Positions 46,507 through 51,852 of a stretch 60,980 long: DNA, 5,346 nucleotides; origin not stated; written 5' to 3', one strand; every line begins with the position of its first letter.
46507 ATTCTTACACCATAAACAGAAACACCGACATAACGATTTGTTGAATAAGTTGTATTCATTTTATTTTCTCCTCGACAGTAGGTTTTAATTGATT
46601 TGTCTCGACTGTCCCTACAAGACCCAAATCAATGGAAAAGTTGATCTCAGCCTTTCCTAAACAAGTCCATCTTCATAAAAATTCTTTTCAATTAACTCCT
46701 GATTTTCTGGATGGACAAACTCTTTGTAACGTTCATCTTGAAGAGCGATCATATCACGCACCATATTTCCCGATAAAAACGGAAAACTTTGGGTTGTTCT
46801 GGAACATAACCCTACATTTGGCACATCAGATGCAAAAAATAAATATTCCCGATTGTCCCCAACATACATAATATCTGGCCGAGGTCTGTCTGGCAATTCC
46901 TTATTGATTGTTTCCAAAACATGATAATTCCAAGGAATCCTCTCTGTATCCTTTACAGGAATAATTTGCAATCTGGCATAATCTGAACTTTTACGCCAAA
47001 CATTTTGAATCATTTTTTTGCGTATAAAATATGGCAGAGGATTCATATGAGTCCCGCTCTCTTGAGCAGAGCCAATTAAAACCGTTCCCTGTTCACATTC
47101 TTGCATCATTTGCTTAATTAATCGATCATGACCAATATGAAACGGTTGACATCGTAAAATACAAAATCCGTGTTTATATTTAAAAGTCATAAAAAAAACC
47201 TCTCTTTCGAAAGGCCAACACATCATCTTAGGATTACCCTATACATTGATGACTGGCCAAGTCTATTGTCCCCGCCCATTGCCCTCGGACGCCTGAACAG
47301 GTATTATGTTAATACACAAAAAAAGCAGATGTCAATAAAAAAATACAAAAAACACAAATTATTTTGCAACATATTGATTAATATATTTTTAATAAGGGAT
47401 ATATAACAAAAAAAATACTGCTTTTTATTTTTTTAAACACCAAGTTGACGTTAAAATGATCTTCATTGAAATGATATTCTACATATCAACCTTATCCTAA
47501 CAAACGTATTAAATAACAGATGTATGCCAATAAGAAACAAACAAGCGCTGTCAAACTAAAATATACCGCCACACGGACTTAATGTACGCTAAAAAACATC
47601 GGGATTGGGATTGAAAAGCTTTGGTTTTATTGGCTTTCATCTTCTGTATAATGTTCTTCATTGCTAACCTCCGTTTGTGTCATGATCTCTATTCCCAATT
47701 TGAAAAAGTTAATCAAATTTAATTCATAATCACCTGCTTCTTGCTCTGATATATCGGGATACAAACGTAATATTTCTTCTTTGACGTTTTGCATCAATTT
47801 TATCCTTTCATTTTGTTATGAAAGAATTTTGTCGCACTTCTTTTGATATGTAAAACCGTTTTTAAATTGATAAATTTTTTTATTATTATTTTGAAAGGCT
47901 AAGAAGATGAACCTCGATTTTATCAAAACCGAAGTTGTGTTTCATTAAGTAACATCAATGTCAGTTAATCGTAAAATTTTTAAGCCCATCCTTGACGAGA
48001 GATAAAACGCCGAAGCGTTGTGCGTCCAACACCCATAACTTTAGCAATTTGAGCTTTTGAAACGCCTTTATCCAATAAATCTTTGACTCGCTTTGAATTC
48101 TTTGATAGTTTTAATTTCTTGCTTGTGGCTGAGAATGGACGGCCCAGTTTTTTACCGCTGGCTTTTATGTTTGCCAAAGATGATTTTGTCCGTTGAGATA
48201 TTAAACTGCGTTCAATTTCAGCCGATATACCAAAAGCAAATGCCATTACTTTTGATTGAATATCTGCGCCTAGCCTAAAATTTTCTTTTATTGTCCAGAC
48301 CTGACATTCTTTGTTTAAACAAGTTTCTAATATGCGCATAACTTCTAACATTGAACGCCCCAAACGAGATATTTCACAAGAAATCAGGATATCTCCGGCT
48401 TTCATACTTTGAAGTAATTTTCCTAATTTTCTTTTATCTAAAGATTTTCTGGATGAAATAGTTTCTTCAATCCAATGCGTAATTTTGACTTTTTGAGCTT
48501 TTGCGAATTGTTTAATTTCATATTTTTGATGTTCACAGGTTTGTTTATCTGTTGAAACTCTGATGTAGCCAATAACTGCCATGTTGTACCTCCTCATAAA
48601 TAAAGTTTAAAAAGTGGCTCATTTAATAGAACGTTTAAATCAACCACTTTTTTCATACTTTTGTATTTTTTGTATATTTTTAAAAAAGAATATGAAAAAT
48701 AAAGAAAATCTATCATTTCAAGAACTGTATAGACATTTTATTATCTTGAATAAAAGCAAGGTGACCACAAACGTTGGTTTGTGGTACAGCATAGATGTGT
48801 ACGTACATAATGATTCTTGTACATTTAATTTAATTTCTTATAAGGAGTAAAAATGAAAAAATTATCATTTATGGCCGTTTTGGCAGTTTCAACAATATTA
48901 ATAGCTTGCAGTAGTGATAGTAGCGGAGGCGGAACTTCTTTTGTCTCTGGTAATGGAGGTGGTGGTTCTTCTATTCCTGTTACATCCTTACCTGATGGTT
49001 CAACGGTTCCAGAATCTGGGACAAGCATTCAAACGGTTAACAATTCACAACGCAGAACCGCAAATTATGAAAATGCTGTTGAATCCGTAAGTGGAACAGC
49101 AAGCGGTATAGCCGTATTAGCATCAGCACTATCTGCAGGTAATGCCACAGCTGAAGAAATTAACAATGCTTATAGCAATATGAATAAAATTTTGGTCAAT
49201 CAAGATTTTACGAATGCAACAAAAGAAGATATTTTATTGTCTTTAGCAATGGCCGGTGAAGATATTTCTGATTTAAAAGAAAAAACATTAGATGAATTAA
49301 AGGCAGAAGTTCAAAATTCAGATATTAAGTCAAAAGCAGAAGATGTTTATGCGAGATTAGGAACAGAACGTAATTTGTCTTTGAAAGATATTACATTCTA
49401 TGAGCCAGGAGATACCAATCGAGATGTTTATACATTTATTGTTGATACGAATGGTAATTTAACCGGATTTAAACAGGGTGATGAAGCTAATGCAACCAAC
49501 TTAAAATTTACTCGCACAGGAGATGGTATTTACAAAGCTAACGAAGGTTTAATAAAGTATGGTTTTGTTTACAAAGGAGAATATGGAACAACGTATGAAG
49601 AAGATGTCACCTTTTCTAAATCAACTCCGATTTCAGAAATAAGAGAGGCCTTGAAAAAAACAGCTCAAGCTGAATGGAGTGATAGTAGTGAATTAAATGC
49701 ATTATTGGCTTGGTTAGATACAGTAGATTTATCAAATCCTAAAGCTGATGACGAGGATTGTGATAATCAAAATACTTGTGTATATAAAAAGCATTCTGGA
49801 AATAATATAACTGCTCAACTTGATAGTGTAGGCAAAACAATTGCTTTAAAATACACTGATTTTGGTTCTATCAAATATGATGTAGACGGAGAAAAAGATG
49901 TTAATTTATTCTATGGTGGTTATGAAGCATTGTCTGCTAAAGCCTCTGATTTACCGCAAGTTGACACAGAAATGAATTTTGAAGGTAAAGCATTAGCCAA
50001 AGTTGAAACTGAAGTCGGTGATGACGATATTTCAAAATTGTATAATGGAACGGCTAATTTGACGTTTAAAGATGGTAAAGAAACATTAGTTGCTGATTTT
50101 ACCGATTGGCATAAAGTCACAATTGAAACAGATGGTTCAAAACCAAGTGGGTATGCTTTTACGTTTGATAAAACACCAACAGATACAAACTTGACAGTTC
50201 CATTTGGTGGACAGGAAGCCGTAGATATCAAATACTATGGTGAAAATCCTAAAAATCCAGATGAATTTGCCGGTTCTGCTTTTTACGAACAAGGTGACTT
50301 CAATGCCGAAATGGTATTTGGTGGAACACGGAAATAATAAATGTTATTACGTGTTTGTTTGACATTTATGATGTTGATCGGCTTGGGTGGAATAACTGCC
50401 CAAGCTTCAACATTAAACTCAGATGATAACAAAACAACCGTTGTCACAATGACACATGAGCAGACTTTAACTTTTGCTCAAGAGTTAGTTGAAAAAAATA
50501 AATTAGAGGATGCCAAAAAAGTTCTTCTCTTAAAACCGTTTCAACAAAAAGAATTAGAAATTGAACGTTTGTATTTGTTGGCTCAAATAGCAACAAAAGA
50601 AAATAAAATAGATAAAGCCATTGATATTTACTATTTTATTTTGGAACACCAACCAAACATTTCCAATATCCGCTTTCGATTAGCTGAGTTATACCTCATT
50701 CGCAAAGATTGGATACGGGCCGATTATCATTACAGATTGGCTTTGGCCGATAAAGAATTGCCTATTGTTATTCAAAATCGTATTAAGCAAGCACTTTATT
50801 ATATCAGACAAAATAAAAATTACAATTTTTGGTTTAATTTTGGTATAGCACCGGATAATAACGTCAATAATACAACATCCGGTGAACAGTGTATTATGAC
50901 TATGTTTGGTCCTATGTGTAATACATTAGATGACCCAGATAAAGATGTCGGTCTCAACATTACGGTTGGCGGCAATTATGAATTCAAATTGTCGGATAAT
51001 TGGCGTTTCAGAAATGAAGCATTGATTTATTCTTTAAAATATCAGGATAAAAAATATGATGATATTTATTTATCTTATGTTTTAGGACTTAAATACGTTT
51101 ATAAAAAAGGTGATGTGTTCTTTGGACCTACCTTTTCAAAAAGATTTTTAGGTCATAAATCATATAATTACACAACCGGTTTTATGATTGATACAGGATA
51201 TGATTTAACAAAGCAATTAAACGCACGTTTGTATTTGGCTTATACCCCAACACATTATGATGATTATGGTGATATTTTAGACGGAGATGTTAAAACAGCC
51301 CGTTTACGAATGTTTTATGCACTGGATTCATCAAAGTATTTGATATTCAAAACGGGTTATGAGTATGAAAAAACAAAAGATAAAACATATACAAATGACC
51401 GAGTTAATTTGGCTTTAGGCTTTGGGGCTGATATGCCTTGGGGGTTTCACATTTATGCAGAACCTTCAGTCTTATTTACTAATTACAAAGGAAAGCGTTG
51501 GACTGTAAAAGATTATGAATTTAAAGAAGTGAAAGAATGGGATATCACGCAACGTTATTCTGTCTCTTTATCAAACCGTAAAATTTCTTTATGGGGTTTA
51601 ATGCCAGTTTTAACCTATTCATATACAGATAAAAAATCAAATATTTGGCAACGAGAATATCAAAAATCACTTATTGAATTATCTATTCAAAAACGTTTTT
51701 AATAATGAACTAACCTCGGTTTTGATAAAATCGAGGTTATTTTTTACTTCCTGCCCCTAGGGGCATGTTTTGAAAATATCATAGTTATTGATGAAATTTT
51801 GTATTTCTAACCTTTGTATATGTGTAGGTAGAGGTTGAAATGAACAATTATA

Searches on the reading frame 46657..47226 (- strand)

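Call 17: search_protein_families(library=pfam, proteins=[window:46657-47226:-], max_evalue=0.01)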
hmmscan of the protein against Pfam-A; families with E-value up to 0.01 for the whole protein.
window:46657-47226:- (189 aa): 2 families
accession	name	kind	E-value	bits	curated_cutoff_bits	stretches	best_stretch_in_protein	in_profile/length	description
PF01467.32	CTP_transf_like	-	3.3e-06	27.8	21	1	27-86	7-66/133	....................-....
PF01747.23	ATP-sulfurylase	-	0.00058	19.8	24.3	0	26-90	28-91/212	ATP-sulfurylase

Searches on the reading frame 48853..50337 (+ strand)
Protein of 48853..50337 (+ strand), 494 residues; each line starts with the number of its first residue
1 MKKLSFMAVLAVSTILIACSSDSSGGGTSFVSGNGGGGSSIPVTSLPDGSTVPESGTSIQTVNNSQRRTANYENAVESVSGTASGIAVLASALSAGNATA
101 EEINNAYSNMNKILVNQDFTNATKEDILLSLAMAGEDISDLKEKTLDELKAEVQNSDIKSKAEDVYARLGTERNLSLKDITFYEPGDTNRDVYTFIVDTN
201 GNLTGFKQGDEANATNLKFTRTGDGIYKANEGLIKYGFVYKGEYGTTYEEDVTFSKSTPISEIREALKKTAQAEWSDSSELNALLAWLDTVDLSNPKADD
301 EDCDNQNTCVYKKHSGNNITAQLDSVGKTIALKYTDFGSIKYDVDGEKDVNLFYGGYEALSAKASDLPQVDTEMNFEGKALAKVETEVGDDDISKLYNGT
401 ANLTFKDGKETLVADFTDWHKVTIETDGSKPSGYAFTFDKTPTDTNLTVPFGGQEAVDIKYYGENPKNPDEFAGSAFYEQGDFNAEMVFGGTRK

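Call 8: search_protein_families(library=pfam, proteins=[window:48853-50337:+], max_evalue=0.01)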
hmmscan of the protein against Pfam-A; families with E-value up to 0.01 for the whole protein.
window:48853-50337:+ (494 aa): 1 family
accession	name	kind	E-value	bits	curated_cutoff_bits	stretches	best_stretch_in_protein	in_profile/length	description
PF03945.19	Endotoxin_N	-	0.0026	17.9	21.3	1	86-179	20-113/223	delta endotoxin, N-terminal domain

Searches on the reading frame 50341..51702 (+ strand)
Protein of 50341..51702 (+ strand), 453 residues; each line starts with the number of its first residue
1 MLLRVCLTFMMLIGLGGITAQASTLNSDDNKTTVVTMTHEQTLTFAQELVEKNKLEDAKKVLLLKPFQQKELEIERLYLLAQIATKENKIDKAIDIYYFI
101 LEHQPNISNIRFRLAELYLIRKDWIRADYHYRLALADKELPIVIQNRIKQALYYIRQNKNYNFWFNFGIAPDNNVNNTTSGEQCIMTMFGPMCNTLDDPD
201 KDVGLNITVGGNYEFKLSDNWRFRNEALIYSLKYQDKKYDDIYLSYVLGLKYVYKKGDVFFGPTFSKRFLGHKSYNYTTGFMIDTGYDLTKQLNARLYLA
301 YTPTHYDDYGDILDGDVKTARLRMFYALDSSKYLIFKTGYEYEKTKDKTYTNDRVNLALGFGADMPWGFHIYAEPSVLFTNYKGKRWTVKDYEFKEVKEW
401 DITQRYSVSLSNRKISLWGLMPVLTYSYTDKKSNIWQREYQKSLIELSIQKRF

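Call 8: search_protein_families(library=pfam, proteins=[window:50341-51702:+], max_evalue=0.01)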
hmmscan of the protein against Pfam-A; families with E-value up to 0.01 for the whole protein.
window:50341-51702:+ (453 aa): 7 families
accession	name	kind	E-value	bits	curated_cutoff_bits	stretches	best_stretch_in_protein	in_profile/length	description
PF04575.19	SlipAM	-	2.2e-40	139.4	22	1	163-453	3-288/288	Surface lipoprotein assembly modifier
PF13505.12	OMP_b-brl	-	8.7e-05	23.2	28.7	1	275-384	40-157/175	Outer membrane protein beta-barrel domain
PF24575.1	TPR_Slam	-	0.00017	22.4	35.2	1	76-118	49-91/104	Surface lipoprotein assembly modifier, N-terminal TPR repeats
PF08638.16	Med14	-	0.0002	21.3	25.6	1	34-115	11-92/191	Mediator complex subunit MED14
PF25058.1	ARM_TT21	-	0.00053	20.4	27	1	35-122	53-142/155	Tetratricopeptide repeat protein 21 ARM repeat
PF13431.12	TPR_17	-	0.0055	17.3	24.4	0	101-127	6-32/34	Tetratricopeptide repeat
PF00515.34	TPR_1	-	0.0065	16.7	27.8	0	77-106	4-33/34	Tetratricopeptide repeat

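Call 11: find_encoding_contigs(protein=window:50341-51702:+, flank=10000, max_places=10)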
Protein window:50341-51702:+ (453 aa): no gene with exactly this product is on record in the collection.
